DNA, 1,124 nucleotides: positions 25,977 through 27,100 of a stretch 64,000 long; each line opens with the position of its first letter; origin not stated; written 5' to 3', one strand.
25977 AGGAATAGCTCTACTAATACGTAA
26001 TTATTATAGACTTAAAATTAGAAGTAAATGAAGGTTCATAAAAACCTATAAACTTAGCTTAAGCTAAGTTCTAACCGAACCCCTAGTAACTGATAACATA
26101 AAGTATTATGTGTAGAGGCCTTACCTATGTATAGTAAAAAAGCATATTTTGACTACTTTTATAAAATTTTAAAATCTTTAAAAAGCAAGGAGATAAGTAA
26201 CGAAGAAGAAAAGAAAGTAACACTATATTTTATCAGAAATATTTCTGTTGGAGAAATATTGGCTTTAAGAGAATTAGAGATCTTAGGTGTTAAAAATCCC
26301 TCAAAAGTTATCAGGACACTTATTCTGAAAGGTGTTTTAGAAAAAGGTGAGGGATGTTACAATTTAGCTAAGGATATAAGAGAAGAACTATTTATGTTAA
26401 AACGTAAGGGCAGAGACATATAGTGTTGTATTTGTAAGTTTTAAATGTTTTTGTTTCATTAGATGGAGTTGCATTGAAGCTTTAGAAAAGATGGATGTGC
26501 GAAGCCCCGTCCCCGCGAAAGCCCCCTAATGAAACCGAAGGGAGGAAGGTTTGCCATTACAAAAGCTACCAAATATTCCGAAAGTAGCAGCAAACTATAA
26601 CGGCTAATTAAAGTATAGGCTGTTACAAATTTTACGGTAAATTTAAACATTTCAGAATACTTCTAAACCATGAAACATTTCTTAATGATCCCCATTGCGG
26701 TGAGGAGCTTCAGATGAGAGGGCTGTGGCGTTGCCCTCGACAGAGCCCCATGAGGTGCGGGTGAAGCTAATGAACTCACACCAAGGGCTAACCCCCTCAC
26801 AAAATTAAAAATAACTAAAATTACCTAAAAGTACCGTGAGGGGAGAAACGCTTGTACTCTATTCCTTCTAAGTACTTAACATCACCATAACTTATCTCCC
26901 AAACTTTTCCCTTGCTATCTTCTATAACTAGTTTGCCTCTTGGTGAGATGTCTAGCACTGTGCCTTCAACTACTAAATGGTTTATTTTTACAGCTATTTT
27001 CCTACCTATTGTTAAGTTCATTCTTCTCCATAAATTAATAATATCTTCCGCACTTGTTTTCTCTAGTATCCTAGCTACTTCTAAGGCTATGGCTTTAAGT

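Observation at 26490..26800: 300-bp non-coding island with GC-rich structured ends between convergent genes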

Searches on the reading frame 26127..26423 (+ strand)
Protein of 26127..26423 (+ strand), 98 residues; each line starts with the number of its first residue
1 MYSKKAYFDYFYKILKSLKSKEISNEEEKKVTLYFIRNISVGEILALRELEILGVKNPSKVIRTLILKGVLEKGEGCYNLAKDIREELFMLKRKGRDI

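Call 11: find_encoding_contigs(protein=window:26127-26423:+, flank=4000, max_places=8)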
Protein window:26127-26423:+ (98 aa): 2 contigs read that carry it; 1 place shown.
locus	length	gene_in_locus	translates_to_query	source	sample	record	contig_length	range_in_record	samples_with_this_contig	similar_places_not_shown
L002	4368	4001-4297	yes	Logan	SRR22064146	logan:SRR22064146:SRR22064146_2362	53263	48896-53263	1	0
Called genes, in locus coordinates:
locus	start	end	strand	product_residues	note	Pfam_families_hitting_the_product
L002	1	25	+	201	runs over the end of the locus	-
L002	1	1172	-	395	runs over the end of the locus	-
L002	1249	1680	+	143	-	PF27217:AF_0155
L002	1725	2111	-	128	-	PF02675:AdoMet_dc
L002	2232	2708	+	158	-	PF22769:DCD, PF00692:dUTPase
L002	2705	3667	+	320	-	PF10343:Q_salvage (weak), PF09171:AGOG (weak)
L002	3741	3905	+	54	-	PF23434:DUF7120 (weak), PF01402:RHH_1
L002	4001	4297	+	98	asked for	PF22511:PBP2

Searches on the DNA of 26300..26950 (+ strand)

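Call 4: search_rna_families(source=window, start=26300, end=26950, threshold=evalue, max_evalue=10, show_alignments=5)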
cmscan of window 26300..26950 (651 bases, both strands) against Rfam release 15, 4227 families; matches with E-value up to 10: 4.
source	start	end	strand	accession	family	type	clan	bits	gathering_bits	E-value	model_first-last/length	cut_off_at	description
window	26585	26686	-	RF01471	rliB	Gene; sRNA;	-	19.5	40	0.13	1-360/360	no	Listeria sRNA rliB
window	26309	26359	-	RF02281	TtnuCD4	Gene; snRNA; snoRNA; CD-box;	-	16.1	60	3.1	1-60/60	no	Tetrahymena snoRNA TtnuCD4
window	26808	26894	-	RF00333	snoZ157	Gene; snRNA; snoRNA; CD-box;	CL00063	15.4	55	6.8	1-100/100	no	Small nucleolar RNA Z157/R69/R10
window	26306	26396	-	RF02120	FTX_2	Gene; lncRNA;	-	13.7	48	6.1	1-97/97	no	FTX transcript, XIST regulator conserved region 2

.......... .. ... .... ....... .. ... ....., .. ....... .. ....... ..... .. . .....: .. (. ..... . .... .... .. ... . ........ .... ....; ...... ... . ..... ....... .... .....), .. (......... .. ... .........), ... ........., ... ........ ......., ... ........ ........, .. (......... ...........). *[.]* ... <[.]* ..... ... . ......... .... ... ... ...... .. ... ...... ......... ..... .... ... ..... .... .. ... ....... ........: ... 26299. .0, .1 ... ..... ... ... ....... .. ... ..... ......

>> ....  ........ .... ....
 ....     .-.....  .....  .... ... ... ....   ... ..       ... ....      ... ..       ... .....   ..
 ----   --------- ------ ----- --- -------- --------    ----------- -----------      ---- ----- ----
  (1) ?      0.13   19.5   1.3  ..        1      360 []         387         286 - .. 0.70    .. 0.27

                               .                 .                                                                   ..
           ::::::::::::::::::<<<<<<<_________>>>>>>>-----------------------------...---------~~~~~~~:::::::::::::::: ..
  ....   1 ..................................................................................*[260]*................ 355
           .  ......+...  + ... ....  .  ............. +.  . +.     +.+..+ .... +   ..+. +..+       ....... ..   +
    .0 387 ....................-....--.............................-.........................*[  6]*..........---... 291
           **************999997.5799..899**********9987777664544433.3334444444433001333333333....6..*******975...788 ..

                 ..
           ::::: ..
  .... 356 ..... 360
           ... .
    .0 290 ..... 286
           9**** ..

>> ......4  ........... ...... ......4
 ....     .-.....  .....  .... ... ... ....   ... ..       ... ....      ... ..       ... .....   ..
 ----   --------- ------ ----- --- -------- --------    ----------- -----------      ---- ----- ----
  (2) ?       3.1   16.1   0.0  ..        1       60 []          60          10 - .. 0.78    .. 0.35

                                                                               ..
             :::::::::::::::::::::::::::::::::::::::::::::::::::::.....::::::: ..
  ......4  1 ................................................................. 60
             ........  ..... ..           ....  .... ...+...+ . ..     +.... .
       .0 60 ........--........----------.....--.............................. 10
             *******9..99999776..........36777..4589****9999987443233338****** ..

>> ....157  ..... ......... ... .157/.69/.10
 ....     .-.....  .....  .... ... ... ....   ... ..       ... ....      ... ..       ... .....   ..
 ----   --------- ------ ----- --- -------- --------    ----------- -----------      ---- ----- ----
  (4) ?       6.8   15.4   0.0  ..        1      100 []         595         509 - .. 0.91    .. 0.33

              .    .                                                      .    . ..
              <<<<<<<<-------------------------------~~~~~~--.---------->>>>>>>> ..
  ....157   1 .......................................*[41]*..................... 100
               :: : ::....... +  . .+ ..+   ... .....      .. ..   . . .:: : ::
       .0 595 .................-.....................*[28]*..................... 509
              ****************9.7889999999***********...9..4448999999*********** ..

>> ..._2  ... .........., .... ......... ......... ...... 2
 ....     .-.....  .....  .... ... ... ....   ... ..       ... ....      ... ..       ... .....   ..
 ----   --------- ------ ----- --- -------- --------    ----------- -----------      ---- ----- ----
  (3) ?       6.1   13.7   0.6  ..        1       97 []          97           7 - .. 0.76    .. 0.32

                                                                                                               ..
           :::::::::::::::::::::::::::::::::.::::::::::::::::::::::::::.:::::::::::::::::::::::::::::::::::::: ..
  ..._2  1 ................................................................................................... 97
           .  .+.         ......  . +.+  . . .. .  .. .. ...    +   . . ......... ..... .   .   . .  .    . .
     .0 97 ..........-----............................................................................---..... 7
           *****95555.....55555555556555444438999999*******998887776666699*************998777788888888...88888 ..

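Call 29: search_dna_similar(query=window:26400-26860:+, collection=phages, mode=distant, max_evalue=1)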
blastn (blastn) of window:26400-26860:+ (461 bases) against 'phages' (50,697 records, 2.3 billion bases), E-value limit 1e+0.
Records with a match: 1; places in all: 1; records where one place covers at least 80% of the query: 0.
Best place of each record, by identity: 80-90% 1.
By first word of the organism name: Staphylococcus 1.
By host as written in the record: Staphylococcus warneri PJI isolate 5 1.
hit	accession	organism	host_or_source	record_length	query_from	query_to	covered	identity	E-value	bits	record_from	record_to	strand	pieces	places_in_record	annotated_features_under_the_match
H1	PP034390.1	Staphylococcus phage CF5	Staphylococcus warneri PJI isolate 5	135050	399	431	7%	88.2%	5e-1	41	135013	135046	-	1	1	none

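Call 30: search_dna_similar(query=window:26400-26860:+, collection=plasmids, mode=distant, max_evalue=1)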
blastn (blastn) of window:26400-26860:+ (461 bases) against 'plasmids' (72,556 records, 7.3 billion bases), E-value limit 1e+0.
Records with a match: 7; places in all: 7; records where one place covers at least 80% of the query: 0.
Best place of each record, by identity: 90-95% 1; 80-90% 6.
By first word of the organism name: Enterococcus 6; Leuconostoc 1.
By predicted mobility (MOB-suite, as given by PLSDB): non-mobilizable 6; mobilizable 1.
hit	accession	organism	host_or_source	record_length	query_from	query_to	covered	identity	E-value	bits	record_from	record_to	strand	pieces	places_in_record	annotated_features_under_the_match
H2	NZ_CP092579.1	Enterococcus faecalis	Homo sapiens,Rectum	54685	403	435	7%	87.9%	4e-1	43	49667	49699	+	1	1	hypothetical protein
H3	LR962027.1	Enterococcus faecalis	-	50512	403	435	7%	87.9%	4e-1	43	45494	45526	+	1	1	record has no annotation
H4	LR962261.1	Enterococcus faecalis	-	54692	403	435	7%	87.9%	4e-1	43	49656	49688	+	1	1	record has no annotation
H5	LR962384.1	Enterococcus faecalis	-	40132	403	435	7%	87.9%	4e-1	43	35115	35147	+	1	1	record has no annotation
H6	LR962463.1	Enterococcus faecalis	-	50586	403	435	7%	87.9%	4e-1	43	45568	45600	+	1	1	record has no annotation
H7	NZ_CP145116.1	Enterococcus faecalis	Homo sapiens,whole organism,urine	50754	403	435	7%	87.9%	4e-1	43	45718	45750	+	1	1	hypothetical protein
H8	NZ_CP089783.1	Leuconostoc mesenteroides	-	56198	407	435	6%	93.1%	1e-1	45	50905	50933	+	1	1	none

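Call 53: build_rna_model(alignment_id=A2)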
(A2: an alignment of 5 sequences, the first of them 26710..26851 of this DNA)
Model R1 built from alignment A2 (5 sequences, 143 columns); structure: RNAalifold consensus.
model positions 143; base pairs 35; branch points 2; effective number of sequences 0.91; information 0.591 bits per position. Calibrated on 0.2 Mb of random sequence (short: E-values are rough).
structure used (alignment columns):
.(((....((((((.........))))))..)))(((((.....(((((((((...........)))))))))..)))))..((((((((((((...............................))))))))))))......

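Call 54: search_with_rna_model(model_id=R1, source=window, filters=off, max_evalue=10, show_alignments=3)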
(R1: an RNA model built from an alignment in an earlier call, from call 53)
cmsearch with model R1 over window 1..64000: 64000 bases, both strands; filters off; matches with E-value up to 10: 19.
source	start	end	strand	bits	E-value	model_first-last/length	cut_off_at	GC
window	26710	26851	+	158.7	7.3e-45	1-143/143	no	0.49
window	26792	26844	-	10.9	0.32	84-136/143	no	0.36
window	26417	26465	-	10.1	0.55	86-134/143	no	0.22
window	46434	46579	+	8.4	1.8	1-143/143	no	0.33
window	14953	15070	+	8.1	2.2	1-143/143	no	0.39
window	26620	26744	-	7.9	2.5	1-143/143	no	0.41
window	46893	46930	-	7.9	2.6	90-130/143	no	0.29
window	42185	42212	-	7.6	3.2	98-125/143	no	0.14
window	49487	49517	+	7.5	3.4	95-125/143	no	0.23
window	13946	13980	+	7.4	3.7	93-127/143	no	0.14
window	4043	4089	+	7.3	3.9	87-133/143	no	0.23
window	9080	9177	-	7.2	4.2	1-143/143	no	0.29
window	36483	36537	-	7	4.7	83-137/143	no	0.2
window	31900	32034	-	6.9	5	1-143/143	no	0.31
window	25955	26055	+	6.9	5.1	1-143/143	no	0.31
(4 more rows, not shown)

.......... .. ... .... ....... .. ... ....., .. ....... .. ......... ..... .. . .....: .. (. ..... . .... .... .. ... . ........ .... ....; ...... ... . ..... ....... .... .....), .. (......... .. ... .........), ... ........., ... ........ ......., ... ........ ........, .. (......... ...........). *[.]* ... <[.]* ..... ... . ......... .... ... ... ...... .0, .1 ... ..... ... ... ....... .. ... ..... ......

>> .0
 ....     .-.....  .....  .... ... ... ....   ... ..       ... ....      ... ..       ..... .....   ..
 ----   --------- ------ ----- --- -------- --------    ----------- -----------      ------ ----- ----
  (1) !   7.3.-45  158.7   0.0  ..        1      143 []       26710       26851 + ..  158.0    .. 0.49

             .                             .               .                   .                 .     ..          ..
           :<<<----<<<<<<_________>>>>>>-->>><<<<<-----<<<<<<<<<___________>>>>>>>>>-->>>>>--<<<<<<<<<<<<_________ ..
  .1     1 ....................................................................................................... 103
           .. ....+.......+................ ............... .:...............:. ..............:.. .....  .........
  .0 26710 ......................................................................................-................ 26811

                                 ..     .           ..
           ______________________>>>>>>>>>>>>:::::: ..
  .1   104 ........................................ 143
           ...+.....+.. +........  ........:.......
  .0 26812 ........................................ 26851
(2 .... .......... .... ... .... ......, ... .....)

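Call 90: search_with_rna_model(model_id=R2, source=window, start=26380, end=26640, filters=off, max_evalue=10, show_alignments=2)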
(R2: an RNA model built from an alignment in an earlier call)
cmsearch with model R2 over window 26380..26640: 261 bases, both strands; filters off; matches with E-value up to 10: 6.
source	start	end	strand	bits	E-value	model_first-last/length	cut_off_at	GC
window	26417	26465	-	11.3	0.0018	86-134/143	no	0.22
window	26491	26603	+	4.2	0.13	1-143/143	no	0.5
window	26459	26472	+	1.8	0.51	1-143/143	no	0.43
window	26475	26487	+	-0.4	1.9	53-65/143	no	0.31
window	26385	26417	+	-2.1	5.3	94-126/143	no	0.36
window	26515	26529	-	-2.9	8.6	1-143/143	no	0.6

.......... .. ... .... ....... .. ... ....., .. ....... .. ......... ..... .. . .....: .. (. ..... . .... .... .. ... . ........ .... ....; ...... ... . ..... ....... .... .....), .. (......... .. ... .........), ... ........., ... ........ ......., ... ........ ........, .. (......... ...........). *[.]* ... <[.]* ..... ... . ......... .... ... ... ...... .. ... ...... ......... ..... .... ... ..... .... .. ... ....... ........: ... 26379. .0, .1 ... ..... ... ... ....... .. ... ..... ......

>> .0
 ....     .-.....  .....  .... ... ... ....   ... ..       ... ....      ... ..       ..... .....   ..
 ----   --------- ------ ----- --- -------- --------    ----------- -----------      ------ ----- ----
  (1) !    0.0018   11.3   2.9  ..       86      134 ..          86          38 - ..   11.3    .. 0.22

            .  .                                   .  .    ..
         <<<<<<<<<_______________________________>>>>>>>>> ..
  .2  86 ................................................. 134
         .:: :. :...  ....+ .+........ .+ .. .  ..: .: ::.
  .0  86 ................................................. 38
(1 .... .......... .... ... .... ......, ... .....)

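Call 91: search_with_rna_model(model_id=R2, source=L069, filters=off, max_evalue=1, show_alignments=1)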
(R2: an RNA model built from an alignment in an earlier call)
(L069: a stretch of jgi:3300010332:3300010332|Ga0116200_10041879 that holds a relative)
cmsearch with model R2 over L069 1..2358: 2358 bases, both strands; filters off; matches with E-value up to 1: 2.
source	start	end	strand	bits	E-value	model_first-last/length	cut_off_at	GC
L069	1771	1885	+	27.1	1.3e-06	1-143/143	no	0.49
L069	2209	2241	-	4.6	0.91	94-126/143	no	0.21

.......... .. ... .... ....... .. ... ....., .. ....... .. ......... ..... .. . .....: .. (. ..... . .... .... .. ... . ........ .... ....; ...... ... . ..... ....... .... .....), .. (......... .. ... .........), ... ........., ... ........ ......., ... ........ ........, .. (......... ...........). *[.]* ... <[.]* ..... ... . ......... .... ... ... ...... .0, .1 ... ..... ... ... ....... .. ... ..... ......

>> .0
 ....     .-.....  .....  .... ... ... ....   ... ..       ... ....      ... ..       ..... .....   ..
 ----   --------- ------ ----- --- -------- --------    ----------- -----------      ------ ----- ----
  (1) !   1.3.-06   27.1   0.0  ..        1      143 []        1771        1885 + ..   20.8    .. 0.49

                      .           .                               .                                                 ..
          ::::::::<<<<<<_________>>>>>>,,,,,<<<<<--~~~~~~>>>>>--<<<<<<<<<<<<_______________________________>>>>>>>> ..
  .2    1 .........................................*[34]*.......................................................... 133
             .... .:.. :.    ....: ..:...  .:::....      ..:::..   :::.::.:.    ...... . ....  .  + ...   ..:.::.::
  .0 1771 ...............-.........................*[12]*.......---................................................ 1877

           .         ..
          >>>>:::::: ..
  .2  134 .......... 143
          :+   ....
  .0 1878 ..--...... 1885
